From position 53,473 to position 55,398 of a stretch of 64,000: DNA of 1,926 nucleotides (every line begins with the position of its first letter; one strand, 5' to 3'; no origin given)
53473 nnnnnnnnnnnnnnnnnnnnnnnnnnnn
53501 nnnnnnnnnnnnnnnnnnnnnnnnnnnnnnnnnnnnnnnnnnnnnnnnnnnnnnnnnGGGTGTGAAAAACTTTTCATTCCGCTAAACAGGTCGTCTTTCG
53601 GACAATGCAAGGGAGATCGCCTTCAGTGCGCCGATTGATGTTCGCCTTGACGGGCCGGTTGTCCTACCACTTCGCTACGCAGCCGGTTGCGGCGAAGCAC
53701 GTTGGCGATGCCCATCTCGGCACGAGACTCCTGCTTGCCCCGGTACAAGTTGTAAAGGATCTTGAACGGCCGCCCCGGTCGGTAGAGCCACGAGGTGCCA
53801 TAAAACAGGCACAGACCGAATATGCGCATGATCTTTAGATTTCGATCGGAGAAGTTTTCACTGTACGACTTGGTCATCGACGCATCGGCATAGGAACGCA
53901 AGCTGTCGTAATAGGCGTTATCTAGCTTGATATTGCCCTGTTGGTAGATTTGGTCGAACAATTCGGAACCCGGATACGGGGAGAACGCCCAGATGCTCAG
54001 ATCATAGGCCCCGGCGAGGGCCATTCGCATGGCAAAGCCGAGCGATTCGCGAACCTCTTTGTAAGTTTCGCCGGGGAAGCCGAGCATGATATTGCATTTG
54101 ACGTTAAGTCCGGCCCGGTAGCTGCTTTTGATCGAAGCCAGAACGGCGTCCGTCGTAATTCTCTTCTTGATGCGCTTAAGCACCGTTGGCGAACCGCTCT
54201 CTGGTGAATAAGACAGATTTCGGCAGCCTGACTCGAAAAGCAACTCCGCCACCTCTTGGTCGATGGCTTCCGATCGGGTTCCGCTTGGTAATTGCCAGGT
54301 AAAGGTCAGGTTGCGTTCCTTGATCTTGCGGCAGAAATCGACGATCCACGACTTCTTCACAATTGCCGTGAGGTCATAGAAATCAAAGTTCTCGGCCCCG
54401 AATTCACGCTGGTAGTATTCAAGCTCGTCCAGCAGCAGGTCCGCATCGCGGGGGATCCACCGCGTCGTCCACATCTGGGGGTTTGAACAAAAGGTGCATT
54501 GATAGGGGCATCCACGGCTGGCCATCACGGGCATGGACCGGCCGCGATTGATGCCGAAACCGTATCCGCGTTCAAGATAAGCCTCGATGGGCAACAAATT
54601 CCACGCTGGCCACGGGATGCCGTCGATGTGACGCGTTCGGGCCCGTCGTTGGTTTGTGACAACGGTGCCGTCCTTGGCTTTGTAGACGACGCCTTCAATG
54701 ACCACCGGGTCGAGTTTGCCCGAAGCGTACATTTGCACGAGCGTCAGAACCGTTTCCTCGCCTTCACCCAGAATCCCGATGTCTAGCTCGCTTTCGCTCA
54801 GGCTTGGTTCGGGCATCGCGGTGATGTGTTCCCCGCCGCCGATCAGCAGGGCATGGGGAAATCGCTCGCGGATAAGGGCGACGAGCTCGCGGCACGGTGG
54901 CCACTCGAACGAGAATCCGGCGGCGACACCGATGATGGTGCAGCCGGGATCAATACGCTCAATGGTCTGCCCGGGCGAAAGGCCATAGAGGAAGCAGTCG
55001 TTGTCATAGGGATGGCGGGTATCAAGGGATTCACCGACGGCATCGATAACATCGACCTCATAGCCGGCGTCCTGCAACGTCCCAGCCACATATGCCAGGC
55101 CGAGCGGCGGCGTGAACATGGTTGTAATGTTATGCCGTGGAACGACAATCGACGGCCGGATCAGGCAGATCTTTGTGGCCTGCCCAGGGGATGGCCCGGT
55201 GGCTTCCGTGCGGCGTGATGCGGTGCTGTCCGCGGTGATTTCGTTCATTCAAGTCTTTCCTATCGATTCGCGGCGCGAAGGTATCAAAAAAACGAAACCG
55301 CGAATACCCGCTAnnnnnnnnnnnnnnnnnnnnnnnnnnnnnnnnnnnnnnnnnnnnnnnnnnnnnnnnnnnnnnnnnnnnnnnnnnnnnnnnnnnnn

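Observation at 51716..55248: Operon of a class-B (B12-binding) radical SAM enzyme and a 613-aa ~16-TM membrane protein of unrecognised family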

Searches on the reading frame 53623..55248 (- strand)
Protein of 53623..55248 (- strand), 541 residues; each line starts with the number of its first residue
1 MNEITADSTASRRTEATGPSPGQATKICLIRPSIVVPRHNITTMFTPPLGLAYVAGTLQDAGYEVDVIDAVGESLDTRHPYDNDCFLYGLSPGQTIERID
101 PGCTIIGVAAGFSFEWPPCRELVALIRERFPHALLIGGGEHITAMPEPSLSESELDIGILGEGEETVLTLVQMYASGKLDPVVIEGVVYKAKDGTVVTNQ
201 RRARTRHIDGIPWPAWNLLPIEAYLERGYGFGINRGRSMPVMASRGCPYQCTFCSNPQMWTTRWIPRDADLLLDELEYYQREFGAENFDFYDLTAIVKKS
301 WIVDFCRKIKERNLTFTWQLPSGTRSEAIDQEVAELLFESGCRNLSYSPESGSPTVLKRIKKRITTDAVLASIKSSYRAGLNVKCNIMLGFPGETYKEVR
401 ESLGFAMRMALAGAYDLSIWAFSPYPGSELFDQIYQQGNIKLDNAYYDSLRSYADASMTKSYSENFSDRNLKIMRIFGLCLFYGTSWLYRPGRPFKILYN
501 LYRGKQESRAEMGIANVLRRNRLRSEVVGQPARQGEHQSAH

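Call 8: search_protein_families(library=pfam, proteins=[window:53623-55248:-], max_evalue=0.01)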
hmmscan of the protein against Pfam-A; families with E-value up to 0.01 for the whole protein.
window:53623-55248:- (541 aa): 2 families
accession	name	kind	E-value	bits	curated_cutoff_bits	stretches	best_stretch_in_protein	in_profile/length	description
PF04055.27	Radical_SAM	-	4.3e-22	79.5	29.5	1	244-405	4-165/166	Radical SAM superfamily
PF02310.24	B12-binding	-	3.4e-13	49.9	32.1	1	46-170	12-120/121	B12 binding domain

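Call 9: search_protein_families(library=ncbifam, proteins=[window:53623-55248:-], max_evalue=0.01)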
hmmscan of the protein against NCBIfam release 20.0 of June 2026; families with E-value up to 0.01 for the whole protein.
window:53623-55248:- (541 aa): 27 families (the best 25 are shown)
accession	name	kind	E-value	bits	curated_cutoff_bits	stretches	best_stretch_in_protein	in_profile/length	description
NF038361.1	rSAM_Sden_1168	equivalog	3.2e-48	164.6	575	1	22-452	60-492/560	Sden_1168 family B12-binding radical SAM P-methyltransferase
TIGR02026.1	BchE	equivalog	3.5e-39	135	481.35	1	27-449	2-401/497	magnesium-protoporphyrin IX monomethyl ester anaerobic oxidative cyclase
TIGR03471.1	HpnJ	equivalog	8.5e-36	123.8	577.6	1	124-446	89-399/472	hopanoid biosynthesis associated radical SAM protein HpnJ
NF050148.1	rSAM_ApyD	equivalog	7e-34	117.2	750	1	34-434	9-393/645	RiPP biosynthesis radical SAM protein ApyD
TIGR04072.2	rSAM_ladder_B12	equivalog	1.5e-30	106.3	360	2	231-469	173-411/443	lipid biosynthesis B12-binding/radical SAM protein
TIGR04385.1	B12_rSAM_cofa1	equivalog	2.7e-28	99.4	450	1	120-406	87-361/438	B12 lower ligand biosynthesis radical SAM protein BzaD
TIGR04479.1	bcpD_PhpK_rSAM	subfamily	3.5e-28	98.2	600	1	104-423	112-422/504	PhpK family radical SAM P-methyltransferase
TIGR04013.1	B12_SAM_MJ_1487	hypoth_equivalog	4.6e-28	98.1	251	1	112-433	49-356/382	TIGR04013 family B12-binding domain/radical SAM domain-containing protein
TIGR04014.1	B12_SAM_MJ_0865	equivalog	4.4e-22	78.5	360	1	119-459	57-382/434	methyl-coenzyme M reductase glutamine C-methyltransferase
TIGR04295.1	B12_rSAM_oligo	hypoth_equivalog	6.7e-21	74.5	400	1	48-456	25-403/422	TIGR04295 family B12-binding domain-containing radical SAM protein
NF033070.1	rSAM_AprD4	equivalog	1.1e-19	70.7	500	1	232-449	190-405/456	AprD4 family radical SAM diol-dehydratase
TIGR03975.1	rSAM_ocin_1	subfamily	2.1e-18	66.2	281.85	1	105-402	131-426/606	RiPP maturation radical SAM C-methyltransferase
TIGR04367.1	HpnR_B12_rSAM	equivalog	8.8e-17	60.8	650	1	47-433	21-372/490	hopanoid C-3 methylase HpnR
TIGR04428.1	B12_rSAM_trp_MT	equivalog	4.4e-16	58.4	500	1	50-425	18-414/558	tryptophan 2-C-methyltransferase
NF033712.0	B12_rSAM_KedN5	subfamily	5.6e-14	51.3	700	1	126-254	85-211/624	KedN5 family methylcobalamin-dependent radical SAM C-methyltransferase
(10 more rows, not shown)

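Call 23: find_homologous_proteins(query=window:53623-55248:-)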
Query window:53623-55248:- (541 aa): 5109 proteins with E <= 0.001 among 8000 candidates; the best 120 are listed.
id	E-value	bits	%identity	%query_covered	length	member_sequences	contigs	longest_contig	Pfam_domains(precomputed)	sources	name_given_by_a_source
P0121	0.0e+0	1256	100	100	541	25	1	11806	PF04055.28,PF02310.25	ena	-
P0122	0.0e+0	1105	88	100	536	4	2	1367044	PF04055.28,PF02310.25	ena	-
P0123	0.0e+0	1072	86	99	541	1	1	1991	PF04055.28,PF02310.25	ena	-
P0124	4.9e-259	878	74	92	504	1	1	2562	PF04055.28,PF02310.25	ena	-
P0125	1.4e-250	851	70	93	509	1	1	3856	PF04055.28,PF02310.25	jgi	jgi:radical SAM superfamily enzyme YgiQ (UPF0313 family)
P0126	2.6e-249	846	71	92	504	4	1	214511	PF04055.28,PF02310.25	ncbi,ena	-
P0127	3.7e-248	843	70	93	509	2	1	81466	PF04055.28,PF02310.25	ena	-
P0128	8.2e-248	841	72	92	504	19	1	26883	PF04055.28,PF02310.25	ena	-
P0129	2.2e-246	837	70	92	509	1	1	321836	PF04055.28,PF02310.25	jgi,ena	-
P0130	2.7e-246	836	72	92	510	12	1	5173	PF04055.28,PF02310.25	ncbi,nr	ncbi:MAG: cobalamin-dependent protein, partial [Rhodospirillales bacterium]|nr:cobalamin-dependent p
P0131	2.9e-246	836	69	93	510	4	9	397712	PF04055.28,PF02310.25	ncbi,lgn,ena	-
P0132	3.0e-246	836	70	93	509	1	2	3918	PF04055.28,PF02310.25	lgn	-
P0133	1.4e-245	834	70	94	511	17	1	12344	PF04055.28,PF02310.25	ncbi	ncbi:MAG TPA: radical SAM protein [Rhodospirillales bacterium]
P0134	7.6e-245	832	70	93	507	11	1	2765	PF04055.28,PF02310.25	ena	-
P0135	5.5e-244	829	69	93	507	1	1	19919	PF04055.28,PF02310.25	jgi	-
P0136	6.1e-244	829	70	93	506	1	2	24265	PF04055.28,PF02310.25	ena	-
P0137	1.3e-243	828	69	93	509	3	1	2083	PF04055.28,PF02310.25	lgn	-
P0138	1.3e-243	828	69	93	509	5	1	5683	PF04055.28,PF02310.25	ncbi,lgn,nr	ncbi:MAG: B12-binding domain-containing radical SAM protein [Rhodospirillales bacterium]|nr:B12-bind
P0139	1.9e-243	827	70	92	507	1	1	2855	PF04055.28,PF02310.25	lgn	-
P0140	4.4e-243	826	69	93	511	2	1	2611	PF04055.28,PF02310.25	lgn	-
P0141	5.4e-243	826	70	92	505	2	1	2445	PF04055.28,PF02310.25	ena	-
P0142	8.4e-243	825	69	93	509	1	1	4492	PF04055.28,PF02310.25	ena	-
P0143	1.6e-242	824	68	93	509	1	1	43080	PF04055.28,PF02310.25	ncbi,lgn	-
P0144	1.7e-242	824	68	92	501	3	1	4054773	PF04055.28,PF02310.25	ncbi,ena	-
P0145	2.4e-242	823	69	93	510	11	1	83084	PF04055.28,PF02310.25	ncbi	-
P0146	2.6e-242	823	70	92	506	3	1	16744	PF04055.28,PF02310.25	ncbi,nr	ncbi:MAG: radical SAM protein [Rhodospirillaceae bacterium]|nr:radical SAM protein [Rhodospirillacea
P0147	3.7e-242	823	68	94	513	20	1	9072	PF04055.28,PF02310.25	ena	-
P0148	8.8e-242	821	69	93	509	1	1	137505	PF04055.28,PF02310.25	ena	-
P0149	1.2e-241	821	67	94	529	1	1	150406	PF04055.28,PF02310.25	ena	-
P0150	5.2e-241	819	69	92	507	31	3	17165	PF04055.28,PF02310.25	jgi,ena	jgi:radical SAM superfamily enzyme YgiQ (UPF0313 family)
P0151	1.0e-240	818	68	92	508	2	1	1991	PF04055.28,PF02310.25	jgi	-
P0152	3.0e-240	816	68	92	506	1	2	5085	PF04055.28,PF02310.25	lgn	-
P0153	3.9e-240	816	68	93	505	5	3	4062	PF04055.28,PF02310.25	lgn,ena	-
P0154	7.1e-240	815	69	93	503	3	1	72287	PF04055.28,PF02310.25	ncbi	ncbi:MAG: B12-binding domain-containing radical SAM protein [Rhodospirillales bacterium]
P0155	1.9e-239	814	68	93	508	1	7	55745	PF04055.28,PF02310.25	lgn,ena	-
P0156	2.1e-239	814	69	92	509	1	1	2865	PF04055.28,PF02310.25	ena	-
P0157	4.2e-239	813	69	92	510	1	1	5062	PF04055.28,PF02310.25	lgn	-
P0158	5.2e-239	812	69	92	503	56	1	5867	PF04055.28,PF02310.25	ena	-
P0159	9.3e-239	812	68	93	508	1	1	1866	PF04055.28,PF02310.25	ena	-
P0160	1.3e-238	811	69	91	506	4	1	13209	PF04055.28,PF02310.25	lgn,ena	-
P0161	1.4e-238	811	67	93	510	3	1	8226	PF04055.28,PF02310.25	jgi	-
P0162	3.9e-238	809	68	92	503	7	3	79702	PF04055.28,PF02310.25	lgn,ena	-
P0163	5.4e-238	809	68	92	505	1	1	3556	PF04055.28,PF02310.25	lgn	-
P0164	1.5e-237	808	68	92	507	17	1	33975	PF04055.28,PF02310.25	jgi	-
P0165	2.8e-237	807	70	89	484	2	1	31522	PF04055.28,PF02310.25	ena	-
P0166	3.7e-237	806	68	92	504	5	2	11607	PF04055.28,PF02310.25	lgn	-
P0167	1.1e-236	805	67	92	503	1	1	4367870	PF04055.28,PF02310.25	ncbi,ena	-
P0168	1.5e-236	804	68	94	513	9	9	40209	PF04055.28,PF02310.25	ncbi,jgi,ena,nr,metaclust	ncbi:MAG: radical SAM protein [Candidatus Poseidoniia archaeon]|jgi:radical SAM superfamily enzyme Y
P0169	1.7e-236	804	66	93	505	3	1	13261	PF04055.28,PF02310.25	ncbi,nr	ncbi:MAG: B12-binding domain-containing radical SAM protein [Rhodospirillales bacterium]|nr:B12-bind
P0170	1.3e-235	801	68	92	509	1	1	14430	PF04055.28,PF02310.25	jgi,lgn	jgi:radical SAM superfamily enzyme YgiQ (UPF0313 family)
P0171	3.8e-235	800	67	94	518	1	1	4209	PF04055.28,PF02310.25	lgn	-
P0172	1.0e-234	798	66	93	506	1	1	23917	PF04055.28,PF02310.25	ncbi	-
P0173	2.2e-234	797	68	92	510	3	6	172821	PF04055.28,PF02310.25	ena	-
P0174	3.1e-234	797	67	92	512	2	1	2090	PF04055.28,PF02310.25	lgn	-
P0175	4.3e-234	796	66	92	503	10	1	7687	PF04055.28,PF02310.25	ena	-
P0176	4.3e-233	793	66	93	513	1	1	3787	PF04055.28,PF02310.25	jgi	jgi:anaerobic magnesium-protoporphyrin IX monomethyl ester cyclase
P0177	5.6e-233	792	66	93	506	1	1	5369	PF04055.28,PF02310.25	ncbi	-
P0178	7.1e-233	792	68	93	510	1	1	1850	PF04055.28,PF02310.25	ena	-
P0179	1.1e-232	791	68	91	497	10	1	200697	PF04055.28,PF02310.25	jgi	jgi:anaerobic magnesium-protoporphyrin IX monomethyl ester cyclase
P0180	2.5e-232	790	67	92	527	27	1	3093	PF04055.28,PF02310.25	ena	-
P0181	3.1e-232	790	67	92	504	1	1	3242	PF04055.28,PF02310.25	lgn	-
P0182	3.3e-232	790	65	93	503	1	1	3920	PF04055.28,PF13353.12,PF02310.25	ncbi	-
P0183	6.8e-232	789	67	91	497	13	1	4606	PF04055.28,PF02310.25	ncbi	-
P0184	1.5e-231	788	68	91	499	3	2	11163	PF04055.28,PF02310.25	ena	-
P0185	2.6e-231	787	67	93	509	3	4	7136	PF04055.28,PF02310.25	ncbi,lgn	-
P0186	9.5e-231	785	69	89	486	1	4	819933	PF04055.28,PF02310.25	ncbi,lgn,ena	-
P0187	9.5e-231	785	69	89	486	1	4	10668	PF04055.28,PF02310.25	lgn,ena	-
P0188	9.9e-231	785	67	92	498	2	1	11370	PF04055.28,PF02310.25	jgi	-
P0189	1.2e-230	785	67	90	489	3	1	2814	PF04055.28,PF02310.25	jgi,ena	-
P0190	1.5e-230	784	67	93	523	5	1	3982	PF04055.28,PF02310.25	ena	-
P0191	3.1e-230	783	66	92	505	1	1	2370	PF04055.28,PF02310.25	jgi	jgi:anaerobic magnesium-protoporphyrin IX monomethyl ester cyclase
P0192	3.5e-230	783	68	89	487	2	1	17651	PF04055.28,PF02310.25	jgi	-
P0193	2.8e-229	780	65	93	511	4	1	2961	PF04055.28,PF02310.25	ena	-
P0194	2.9e-229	780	66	92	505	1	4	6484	PF04055.28,PF02310.25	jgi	jgi:anaerobic magnesium-protoporphyrin IX monomethyl ester cyclase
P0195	2.9e-229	780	66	92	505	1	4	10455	PF04055.28,PF02310.25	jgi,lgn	jgi:anaerobic magnesium-protoporphyrin IX monomethyl ester cyclase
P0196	2.9e-229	780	66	92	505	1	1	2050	PF04055.28,PF02310.25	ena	-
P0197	3.7e-229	780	66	92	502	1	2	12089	PF04055.28,PF02310.25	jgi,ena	-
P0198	4.0e-229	780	66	92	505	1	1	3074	PF04055.28,PF02310.25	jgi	jgi:anaerobic magnesium-protoporphyrin IX monomethyl ester cyclase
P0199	6.5e-229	779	68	89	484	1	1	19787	PF04055.28,PF02310.25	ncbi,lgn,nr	ncbi:MAG: B12-binding domain-containing radical SAM protein [Rhodospirillales bacterium]|nr:B12-bind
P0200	1.2e-228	778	69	89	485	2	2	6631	PF04055.28,PF02310.25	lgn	-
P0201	1.2e-228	778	66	92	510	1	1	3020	PF04055.28,PF02310.25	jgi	jgi:radical SAM superfamily enzyme YgiQ (UPF0313 family)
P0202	2.7e-228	777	68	89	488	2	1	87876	PF04055.28,PF02310.25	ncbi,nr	ncbi:MAG: B12-binding domain-containing radical SAM protein [Rhodospirillaceae bacterium]|nr:B12-bin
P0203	8.5e-228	775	67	89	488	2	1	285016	PF04055.28,PF02310.25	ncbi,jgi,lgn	-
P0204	8.8e-228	775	68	89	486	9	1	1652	PF04055.28,PF02310.25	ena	-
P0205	3.3e-227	773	65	92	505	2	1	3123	PF04055.28,PF02310.25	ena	-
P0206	9.8e-227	772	69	89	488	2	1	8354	PF04055.28,PF02310.25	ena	-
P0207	2.2e-226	771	67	87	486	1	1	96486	PF04055.28,PF02310.25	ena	-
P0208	2.4e-226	771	69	89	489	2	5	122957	PF04055.28,PF02310.25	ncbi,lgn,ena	-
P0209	3.0e-226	770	65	93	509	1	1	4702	PF04055.28,PF02310.25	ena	-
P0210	9.0e-226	769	68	89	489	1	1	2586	PF04055.28,PF02310.25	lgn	-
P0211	1.1e-225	768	67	92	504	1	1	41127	PF04055.28,PF02310.25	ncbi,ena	-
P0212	2.9e-225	767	67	88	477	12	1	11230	PF04055.28,PF02310.25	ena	-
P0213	3.5e-225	767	66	92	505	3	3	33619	PF04055.28,PF02310.25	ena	-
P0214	2.9e-224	764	68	89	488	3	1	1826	PF04055.28,PF02310.25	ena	-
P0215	3.9e-224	763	67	89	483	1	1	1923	PF04055.28,PF02310.25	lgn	-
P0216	5.4e-224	763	64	92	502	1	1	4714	PF04055.28,PF02310.25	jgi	jgi:anaerobic magnesium-protoporphyrin IX monomethyl ester cyclase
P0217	9.1e-224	762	67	88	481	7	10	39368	PF04055.28,PF02310.25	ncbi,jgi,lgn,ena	ncbi:MAG: B12-binding domain-containing radical SAM protein [Rhodospirillales bacterium]|jgi:anaerob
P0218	1.3e-223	762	63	94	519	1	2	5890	PF04055.28,PF02310.25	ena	-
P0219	5.3e-223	760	63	92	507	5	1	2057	PF04055.28,PF02310.25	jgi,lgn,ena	-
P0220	1.7e-222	758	68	88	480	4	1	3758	PF04055.28,PF02310.25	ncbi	-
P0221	3.1e-222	757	63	92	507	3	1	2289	PF04055.28,PF02310.25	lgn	-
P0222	4.9e-222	756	66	89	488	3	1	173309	PF04055.28,PF02310.25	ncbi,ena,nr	ncbi:MAG: radical SAM protein [Magnetovibrio sp.]|nr:radical SAM protein [Magnetovibrio sp.]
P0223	8.5e-222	756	64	91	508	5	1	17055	PF04055.28,PF02310.25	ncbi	-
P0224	6.9e-221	753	64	91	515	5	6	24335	PF04055.28,PF02310.25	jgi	jgi:anaerobic magnesium-protoporphyrin IX monomethyl ester cyclase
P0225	2.2e-220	751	68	87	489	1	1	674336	PF04055.28,PF02310.25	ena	-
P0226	3.6e-220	750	63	92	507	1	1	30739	PF04055.28,PF02310.25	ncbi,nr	ncbi:B12-binding domain-containing radical SAM protein [Rhodospirillales bacterium]|nr:B12-binding d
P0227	5.1e-220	750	62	92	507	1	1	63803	PF04055.28,PF02310.25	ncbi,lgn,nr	ncbi:MAG: cobalamin B12-binding domain-containing protein [Methylocystaceae bacterium]|nr:cobalamin 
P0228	7.8e-220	749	64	92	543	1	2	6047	PF04055.28,PF02310.25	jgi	jgi:radical SAM superfamily enzyme YgiQ (UPF0313 family)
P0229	9.1e-220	749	66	88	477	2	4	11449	PF04055.28,PF02310.25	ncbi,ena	-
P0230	1.4e-219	748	61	93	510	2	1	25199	PF04055.28,PF02310.25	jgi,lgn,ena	-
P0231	1.1e-218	745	64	92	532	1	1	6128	PF04055.28,PF02310.25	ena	-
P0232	1.2e-218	745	71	81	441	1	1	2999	PF04055.28,PF02310.25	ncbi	ncbi:MAG: B12-binding domain-containing radical SAM protein, partial [Rhodospirillales bacterium]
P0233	1.5e-216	738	61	94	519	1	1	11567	PF04055.28,PF02310.25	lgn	-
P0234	5.5e-216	736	64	91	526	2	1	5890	PF04055.28,PF02310.25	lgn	-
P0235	1.3e-215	735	61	92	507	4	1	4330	PF04055.28,PF02310.25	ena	-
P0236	3.1e-215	734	64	90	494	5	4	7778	PF04055.28,PF02310.25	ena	-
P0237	4.0e-215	734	62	92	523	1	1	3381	PF04055.28,PF02310.25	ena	-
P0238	4.1e-215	733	61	92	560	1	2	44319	PF04055.28,PF02310.25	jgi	-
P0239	1.3e-214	732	60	93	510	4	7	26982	PF04055.28,PF02310.25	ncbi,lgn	-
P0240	5.3e-214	730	61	93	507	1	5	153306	PF04055.28,PF02310.25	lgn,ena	-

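Call 25: search_solved_structures(query=window:53623-55248:-, max_evalue=0.01)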
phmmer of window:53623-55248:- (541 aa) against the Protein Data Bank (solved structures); distinct sequences matched with E-value up to 0.01: 8.
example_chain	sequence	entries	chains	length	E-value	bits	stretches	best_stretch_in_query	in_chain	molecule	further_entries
9ccb_A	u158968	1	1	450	1.1e-18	70.2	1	141-435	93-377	Radical SAM core domain-containing protein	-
6fd2_B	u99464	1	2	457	1.3e-15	60.1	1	239-440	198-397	Putative apramycin biosynthetic oxidoreductase 4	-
6wte_A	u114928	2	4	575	6.2e-11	44.6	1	48-423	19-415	B12-binding domain-containing protein | Tryptophan-C2-methyltransferase containing B12-binding domain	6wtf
7kdx_A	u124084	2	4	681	3.6e-09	38.8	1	114-405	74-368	Methyltransferase TokK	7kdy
9n1b_A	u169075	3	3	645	2.8e-08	35.9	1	125-405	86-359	Radical SAM protein | Radical SAM enzyme CysS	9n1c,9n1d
2qgq_A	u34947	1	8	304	0.00075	21.3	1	241-408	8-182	Protein TM_1862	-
4q37_A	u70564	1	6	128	0.00099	20.9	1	95-171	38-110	Radical SAM protein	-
5exi_A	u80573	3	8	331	0.0015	20.2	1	333-405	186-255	Lipoyl synthase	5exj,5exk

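Call 37: find_encoding_contigs(protein=P0227, flank=7000, max_places=2)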
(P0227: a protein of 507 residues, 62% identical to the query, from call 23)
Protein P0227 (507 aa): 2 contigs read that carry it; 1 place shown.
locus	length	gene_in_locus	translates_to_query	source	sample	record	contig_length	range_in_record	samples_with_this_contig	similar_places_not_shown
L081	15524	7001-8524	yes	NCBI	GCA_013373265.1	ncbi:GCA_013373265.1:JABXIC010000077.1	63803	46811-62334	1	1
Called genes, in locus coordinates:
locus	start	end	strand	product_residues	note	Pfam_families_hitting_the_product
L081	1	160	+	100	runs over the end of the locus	PF01370:Epimerase (weak), PF16363:GDP_Man_Dehyd (faint)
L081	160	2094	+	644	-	PF13522:GATase_6, PF13537:GATase_7, PF00733:Asn_synthase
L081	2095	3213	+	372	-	PF13439:Glyco_transf_4, PF13579:Glyco_trans_4_4, PF00534:Glycos_transf_1, PF13692:Glyco_trans_1_4, PF13524:Glyco_trans_1_2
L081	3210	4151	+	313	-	PF01408:GFO_IDH_MocA, PF22725:GFO_IDH_MocA_C3 (weak), PF02894:GFO_IDH_MocA_C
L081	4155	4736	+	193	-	PF25084:LbH_EIF2B, PF00132:Hexapep, PF25087:GMPPB_C (weak), PF00132:Hexapep, PF14602:Hexapep_2, PF00132:Hexapep (weak)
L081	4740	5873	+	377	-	PF00155:Aminotran_1_2, PF01041:DegT_DnrJ_EryC1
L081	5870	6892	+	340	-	PF00535:Glycos_transf_2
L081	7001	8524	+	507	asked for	PF02310:B12-binding, PF04055:Radical_SAM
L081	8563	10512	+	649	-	PF13522:GATase_6, PF13537:GATase_7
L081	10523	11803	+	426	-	PF01943:Polysacc_synt, PF13440:Polysacc_synt_3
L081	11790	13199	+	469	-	-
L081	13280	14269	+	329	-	PF01210:NAD_Gly3P_dh_N, PF02558:ApbA (weak), PF07479:NAD_Gly3P_dh_C, PF20618:GPD_NAD_C_bact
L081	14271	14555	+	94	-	PF03795:YCII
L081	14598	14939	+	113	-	PF00355:Rieske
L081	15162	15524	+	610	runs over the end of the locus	PF16177:ACAS_N, PF00501:AMP-binding, PF13193:AMP-binding_C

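Call 38: find_encoding_contigs(protein=P0240, flank=7000, max_places=2)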
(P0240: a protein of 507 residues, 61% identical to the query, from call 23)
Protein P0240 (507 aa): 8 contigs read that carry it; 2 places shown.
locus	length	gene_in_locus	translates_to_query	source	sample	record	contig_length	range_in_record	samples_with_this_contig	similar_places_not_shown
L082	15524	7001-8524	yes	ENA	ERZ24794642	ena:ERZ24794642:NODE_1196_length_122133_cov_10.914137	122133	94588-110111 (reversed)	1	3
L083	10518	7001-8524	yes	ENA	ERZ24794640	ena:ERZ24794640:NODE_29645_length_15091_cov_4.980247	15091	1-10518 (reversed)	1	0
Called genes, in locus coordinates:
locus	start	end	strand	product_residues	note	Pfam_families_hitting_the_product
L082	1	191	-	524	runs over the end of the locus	PF02142:MGS, PF01808:AICARFT_IMPCHas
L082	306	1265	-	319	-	PF01370:Epimerase, PF04321:RmlD_sub_bind, PF16363:GDP_Man_Dehyd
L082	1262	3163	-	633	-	PF13727:CoA_binding_3 (weak), PF01073:3Beta_HSD, PF01370:Epimerase, PF02719:Polysacc_synt_2, PF04321:RmlD_sub_bind, PF16363:GDP_Man_Dehyd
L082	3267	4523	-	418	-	PF04932:Wzy_C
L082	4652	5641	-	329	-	PF00953:Glycos_transf_4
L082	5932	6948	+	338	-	PF00535:Glycos_transf_2, PF13641:Glyco_tranf_2_3 (weak)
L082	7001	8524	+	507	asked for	PF02310:B12-binding, PF04055:Radical_SAM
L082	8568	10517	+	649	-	PF13522:GATase_6, PF13537:GATase_7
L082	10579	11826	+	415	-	PF01943:Polysacc_synt, PF13440:Polysacc_synt_3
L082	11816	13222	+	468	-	PF13231:PMT_2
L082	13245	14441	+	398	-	PF00561:Abhydrolase_1 (weak)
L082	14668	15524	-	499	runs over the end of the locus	-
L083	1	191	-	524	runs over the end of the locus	PF02142:MGS, PF01808:AICARFT_IMPCHas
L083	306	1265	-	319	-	PF01370:Epimerase, PF04321:RmlD_sub_bind, PF16363:GDP_Man_Dehyd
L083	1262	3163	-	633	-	PF13727:CoA_binding_3 (weak), PF01073:3Beta_HSD, PF01370:Epimerase, PF02719:Polysacc_synt_2, PF04321:RmlD_sub_bind, PF16363:GDP_Man_Dehyd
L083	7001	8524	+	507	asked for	PF02310:B12-binding, PF04055:Radical_SAM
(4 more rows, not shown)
